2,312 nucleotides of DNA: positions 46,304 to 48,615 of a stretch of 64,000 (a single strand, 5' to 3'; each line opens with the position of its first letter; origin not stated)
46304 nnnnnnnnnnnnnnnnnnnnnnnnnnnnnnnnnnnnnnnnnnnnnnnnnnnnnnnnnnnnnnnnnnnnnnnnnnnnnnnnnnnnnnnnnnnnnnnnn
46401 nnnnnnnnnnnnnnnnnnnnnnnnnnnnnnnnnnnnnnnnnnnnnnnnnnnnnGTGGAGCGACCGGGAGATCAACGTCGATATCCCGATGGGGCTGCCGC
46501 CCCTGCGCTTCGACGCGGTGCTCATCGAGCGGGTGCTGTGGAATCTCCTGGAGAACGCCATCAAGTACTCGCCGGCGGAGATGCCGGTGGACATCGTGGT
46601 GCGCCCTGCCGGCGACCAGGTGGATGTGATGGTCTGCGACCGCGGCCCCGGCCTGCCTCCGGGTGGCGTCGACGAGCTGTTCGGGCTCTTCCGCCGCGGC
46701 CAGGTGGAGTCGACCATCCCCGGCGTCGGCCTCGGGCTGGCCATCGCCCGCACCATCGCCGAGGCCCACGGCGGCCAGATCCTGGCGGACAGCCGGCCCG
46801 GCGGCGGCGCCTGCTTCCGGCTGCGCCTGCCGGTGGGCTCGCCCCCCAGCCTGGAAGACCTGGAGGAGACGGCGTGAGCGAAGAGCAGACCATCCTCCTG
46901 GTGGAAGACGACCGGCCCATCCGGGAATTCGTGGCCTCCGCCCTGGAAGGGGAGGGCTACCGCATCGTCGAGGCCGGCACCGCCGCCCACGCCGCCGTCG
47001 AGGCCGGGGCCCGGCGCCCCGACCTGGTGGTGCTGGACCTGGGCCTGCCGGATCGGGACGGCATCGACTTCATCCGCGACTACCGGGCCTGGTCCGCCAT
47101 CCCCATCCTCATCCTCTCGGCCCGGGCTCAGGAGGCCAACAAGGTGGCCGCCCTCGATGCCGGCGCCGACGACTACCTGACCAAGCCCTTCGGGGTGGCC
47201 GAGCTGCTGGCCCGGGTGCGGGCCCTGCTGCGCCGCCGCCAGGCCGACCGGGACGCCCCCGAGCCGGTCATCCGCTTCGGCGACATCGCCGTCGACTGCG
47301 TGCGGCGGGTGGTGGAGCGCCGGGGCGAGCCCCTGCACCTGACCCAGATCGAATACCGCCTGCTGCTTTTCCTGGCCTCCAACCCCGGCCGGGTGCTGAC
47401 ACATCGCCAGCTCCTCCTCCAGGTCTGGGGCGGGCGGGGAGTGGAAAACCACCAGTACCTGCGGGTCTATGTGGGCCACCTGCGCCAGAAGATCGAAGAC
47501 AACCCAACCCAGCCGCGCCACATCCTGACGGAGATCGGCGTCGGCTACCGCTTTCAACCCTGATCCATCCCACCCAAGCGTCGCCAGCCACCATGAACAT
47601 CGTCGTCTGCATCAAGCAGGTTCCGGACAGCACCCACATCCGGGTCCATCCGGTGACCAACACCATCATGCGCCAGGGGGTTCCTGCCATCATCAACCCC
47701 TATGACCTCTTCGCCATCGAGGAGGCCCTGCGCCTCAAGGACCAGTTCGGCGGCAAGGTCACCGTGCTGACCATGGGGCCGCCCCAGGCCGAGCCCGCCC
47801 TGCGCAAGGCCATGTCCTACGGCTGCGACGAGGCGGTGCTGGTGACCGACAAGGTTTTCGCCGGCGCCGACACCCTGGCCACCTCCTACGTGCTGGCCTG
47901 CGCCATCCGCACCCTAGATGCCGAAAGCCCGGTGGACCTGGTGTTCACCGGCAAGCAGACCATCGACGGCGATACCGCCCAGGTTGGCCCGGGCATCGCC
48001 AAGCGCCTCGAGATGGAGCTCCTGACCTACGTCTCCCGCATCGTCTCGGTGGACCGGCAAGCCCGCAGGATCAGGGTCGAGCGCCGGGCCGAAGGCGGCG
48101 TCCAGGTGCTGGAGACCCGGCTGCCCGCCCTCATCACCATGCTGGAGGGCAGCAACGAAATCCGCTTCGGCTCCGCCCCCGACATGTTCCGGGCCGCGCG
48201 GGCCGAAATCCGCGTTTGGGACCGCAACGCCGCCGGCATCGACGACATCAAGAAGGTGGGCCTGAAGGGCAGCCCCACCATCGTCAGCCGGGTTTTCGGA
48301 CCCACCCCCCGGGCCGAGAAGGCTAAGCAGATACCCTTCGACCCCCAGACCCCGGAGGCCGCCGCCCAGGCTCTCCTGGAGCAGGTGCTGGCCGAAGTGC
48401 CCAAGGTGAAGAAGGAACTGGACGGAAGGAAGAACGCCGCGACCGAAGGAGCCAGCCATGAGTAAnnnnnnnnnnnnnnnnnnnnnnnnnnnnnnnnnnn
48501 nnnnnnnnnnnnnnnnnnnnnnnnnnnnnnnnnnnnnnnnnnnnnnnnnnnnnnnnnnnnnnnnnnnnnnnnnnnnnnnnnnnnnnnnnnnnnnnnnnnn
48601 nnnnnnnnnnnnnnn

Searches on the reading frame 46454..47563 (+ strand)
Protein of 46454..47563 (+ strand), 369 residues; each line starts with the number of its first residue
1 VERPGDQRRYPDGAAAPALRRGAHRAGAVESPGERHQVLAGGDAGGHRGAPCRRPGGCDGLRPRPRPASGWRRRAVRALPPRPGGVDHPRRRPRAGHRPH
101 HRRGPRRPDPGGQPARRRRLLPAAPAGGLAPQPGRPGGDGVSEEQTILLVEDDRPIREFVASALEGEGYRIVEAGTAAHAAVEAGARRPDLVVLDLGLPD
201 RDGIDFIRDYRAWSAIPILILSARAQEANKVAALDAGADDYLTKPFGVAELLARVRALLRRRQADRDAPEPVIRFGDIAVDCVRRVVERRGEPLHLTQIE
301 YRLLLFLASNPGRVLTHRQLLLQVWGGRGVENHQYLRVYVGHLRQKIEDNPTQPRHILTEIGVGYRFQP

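Call 62: search_protein_families(library=pfam, proteins=[window:46454-47563:+], max_evalue=0.00001)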
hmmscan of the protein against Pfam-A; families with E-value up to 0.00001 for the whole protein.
window:46454-47563:+ (369 aa): 2 families
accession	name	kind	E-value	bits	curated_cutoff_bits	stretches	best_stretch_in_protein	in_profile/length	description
PF00072.30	Response_reg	-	6.5e-26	91.1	30.2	1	147-256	1-111/111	Response regulator receiver domain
PF00486.34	Trans_reg_C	-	2.5e-22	79.1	26.2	1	291-367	1-77/77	Transcriptional regulatory protein, C terminal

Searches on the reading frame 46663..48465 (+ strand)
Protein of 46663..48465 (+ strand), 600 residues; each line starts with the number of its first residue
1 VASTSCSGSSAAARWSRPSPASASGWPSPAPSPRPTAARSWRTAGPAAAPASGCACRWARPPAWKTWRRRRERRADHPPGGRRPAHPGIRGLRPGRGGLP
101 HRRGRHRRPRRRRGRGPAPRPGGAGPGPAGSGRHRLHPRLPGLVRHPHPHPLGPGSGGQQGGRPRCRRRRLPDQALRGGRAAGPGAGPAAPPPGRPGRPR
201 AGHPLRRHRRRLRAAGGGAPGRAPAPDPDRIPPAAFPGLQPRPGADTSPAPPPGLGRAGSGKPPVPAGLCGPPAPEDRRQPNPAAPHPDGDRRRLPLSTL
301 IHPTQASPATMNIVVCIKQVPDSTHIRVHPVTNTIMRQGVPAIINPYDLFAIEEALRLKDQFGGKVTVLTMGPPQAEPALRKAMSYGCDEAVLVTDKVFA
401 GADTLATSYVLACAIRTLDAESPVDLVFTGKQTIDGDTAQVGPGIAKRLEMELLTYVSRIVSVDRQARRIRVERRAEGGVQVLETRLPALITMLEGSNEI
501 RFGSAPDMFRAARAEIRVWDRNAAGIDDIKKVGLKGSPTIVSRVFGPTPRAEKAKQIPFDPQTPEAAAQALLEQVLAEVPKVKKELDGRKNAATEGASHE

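Call 62: search_protein_families(library=pfam, proteins=[window:46663-48465:+], max_evalue=0.00001)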
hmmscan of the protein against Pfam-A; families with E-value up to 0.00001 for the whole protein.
window:46663-48465:+ (600 aa): 1 family
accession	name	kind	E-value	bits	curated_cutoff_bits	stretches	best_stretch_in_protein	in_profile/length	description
PF01012.27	ETF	-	5.5e-43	147.3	26.7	1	333-522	2-179/181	Electron transfer flavoprotein domain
